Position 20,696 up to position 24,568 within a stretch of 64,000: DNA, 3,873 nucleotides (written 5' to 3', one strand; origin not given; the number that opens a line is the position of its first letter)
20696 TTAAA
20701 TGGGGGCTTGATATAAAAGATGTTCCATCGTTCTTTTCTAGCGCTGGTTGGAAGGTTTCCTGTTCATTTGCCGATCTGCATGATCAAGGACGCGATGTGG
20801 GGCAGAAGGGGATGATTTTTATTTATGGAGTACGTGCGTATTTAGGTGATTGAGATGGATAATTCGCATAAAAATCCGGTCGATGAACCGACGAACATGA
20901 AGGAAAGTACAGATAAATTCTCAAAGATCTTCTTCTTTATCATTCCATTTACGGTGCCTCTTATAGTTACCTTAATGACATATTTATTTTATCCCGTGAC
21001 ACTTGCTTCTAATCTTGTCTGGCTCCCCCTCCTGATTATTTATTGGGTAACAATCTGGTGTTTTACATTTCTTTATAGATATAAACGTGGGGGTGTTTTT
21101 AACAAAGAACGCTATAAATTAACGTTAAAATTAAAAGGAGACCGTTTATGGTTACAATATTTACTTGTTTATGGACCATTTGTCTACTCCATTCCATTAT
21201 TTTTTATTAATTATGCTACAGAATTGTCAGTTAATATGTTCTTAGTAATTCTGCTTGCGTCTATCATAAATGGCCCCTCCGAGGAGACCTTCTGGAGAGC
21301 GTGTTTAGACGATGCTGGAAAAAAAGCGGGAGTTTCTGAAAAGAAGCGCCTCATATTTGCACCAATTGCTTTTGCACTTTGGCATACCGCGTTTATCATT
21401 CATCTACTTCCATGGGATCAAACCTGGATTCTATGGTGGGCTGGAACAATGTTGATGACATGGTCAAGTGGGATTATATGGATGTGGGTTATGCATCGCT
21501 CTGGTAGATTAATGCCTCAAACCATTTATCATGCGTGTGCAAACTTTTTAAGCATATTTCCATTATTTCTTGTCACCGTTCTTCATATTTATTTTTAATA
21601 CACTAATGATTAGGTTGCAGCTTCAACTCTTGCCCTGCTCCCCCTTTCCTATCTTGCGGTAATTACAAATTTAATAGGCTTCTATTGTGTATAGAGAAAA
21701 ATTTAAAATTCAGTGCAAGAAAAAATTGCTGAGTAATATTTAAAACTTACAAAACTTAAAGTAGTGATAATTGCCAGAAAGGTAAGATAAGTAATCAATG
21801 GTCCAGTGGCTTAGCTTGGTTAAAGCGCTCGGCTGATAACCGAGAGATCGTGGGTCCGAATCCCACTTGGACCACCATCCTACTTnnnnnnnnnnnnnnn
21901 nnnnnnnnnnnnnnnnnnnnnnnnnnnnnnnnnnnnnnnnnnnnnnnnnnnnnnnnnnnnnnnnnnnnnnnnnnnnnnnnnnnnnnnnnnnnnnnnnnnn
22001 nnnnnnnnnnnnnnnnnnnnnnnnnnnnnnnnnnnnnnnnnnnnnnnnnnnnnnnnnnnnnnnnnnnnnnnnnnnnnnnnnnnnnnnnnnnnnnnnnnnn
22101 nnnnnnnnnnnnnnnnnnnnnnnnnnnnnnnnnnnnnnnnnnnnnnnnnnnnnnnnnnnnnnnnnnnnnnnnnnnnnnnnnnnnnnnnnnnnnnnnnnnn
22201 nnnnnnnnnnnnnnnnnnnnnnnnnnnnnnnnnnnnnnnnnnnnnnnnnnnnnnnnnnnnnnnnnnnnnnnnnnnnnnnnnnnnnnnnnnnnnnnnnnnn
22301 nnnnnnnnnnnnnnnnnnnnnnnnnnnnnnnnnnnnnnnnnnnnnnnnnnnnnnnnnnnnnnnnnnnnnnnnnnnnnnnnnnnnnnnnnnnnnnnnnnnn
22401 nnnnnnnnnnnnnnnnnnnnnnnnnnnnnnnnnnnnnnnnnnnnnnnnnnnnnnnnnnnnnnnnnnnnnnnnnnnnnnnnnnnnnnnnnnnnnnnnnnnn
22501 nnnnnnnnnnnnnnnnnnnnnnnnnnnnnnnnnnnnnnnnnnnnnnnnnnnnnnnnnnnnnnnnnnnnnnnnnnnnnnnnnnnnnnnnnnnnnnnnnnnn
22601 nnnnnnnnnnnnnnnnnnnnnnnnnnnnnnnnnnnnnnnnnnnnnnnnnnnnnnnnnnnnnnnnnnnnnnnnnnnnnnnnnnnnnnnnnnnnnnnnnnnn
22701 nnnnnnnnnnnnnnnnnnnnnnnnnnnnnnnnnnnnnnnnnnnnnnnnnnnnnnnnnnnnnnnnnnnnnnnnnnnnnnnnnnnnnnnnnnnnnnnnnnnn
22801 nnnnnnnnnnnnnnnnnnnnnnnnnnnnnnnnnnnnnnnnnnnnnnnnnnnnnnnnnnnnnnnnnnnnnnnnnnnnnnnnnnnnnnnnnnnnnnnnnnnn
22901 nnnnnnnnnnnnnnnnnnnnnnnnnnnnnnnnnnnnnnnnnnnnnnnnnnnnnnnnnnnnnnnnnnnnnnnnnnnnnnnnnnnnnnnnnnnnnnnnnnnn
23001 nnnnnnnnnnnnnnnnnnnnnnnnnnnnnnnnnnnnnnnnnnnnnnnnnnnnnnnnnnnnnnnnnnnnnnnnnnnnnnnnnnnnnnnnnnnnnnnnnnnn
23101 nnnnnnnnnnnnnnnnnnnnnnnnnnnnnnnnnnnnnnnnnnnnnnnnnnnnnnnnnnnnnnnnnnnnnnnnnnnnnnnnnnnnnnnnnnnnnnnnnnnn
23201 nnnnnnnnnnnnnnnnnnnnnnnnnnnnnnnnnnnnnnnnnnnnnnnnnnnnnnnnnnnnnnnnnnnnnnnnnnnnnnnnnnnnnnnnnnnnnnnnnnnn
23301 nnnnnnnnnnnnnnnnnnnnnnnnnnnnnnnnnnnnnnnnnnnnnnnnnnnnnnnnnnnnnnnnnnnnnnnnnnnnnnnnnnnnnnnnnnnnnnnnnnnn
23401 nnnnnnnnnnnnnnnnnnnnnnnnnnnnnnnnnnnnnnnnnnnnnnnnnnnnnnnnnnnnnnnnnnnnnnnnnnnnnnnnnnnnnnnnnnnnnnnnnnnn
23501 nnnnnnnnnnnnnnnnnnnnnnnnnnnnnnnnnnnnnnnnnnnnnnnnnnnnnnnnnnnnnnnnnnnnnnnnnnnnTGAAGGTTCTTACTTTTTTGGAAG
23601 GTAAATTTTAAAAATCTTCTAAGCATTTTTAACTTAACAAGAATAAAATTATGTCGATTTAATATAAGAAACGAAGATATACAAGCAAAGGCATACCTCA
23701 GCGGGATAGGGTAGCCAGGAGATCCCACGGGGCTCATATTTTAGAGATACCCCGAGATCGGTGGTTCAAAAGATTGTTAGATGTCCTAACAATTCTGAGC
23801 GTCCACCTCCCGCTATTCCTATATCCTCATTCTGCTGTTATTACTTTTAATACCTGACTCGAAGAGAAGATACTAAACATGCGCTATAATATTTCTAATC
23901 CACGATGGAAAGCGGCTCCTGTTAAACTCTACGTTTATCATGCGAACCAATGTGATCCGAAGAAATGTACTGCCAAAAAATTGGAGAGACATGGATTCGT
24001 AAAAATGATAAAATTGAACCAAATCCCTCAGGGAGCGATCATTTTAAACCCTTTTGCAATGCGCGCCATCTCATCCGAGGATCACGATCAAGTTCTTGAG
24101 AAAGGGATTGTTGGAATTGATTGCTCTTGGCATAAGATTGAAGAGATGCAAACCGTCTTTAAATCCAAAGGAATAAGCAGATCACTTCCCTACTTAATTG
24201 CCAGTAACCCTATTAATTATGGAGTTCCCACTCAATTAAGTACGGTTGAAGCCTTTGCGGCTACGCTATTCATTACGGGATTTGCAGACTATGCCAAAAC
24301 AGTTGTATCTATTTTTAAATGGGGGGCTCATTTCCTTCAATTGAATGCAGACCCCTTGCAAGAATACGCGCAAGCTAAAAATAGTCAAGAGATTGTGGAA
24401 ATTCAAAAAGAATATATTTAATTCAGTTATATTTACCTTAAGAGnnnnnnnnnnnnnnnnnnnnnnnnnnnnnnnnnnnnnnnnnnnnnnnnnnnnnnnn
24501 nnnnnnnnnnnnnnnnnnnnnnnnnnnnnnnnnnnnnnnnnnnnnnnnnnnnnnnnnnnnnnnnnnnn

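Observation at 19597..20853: Profilin-like (or roadblock-like) domain fused to an LCMT-family methyltransferase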

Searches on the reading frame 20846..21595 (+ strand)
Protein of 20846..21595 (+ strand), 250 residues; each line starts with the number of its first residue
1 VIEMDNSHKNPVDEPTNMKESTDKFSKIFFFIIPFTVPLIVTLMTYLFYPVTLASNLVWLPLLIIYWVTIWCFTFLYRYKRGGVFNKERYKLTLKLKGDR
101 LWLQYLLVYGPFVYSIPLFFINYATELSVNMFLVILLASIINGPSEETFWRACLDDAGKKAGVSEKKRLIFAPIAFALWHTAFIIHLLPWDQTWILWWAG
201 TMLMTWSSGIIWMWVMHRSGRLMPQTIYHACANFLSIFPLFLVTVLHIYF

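Call 3: search_protein_families(library=pfam, proteins=[window:20846-21595:+], max_evalue=1)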
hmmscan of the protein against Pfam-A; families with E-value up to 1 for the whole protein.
window:20846-21595:+ (250 aa): 1 family
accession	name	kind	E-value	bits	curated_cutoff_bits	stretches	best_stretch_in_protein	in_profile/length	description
PF02517.21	Rce1-like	-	3.3e-12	47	22.4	1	130-235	3-93/93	Type II CAAX prenyl endopeptidase Rce1-like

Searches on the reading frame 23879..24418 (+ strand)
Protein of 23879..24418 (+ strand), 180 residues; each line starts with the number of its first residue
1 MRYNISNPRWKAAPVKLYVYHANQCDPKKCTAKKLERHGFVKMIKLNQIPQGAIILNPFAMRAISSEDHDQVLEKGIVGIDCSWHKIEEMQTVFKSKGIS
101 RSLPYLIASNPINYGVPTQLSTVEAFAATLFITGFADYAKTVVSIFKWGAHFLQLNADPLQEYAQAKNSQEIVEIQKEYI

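Call 3: search_protein_families(library=pfam, proteins=[window:23879-24418:+], max_evalue=1)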
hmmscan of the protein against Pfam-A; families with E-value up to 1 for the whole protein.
window:23879-24418:+ (180 aa): 2 families
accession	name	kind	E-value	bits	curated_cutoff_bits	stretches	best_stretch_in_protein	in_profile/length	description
PF04034.18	Ribo_biogen_C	-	4.2e-46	156.2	29.9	1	54-180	1-127/127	Ribosome biogenesis protein, C-terminal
PF04068.21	Fer4_RLI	-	1.1e-12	47.9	23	1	15-48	1-34/35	Possible Fer4-like domain in RNase L inhibitor, RLI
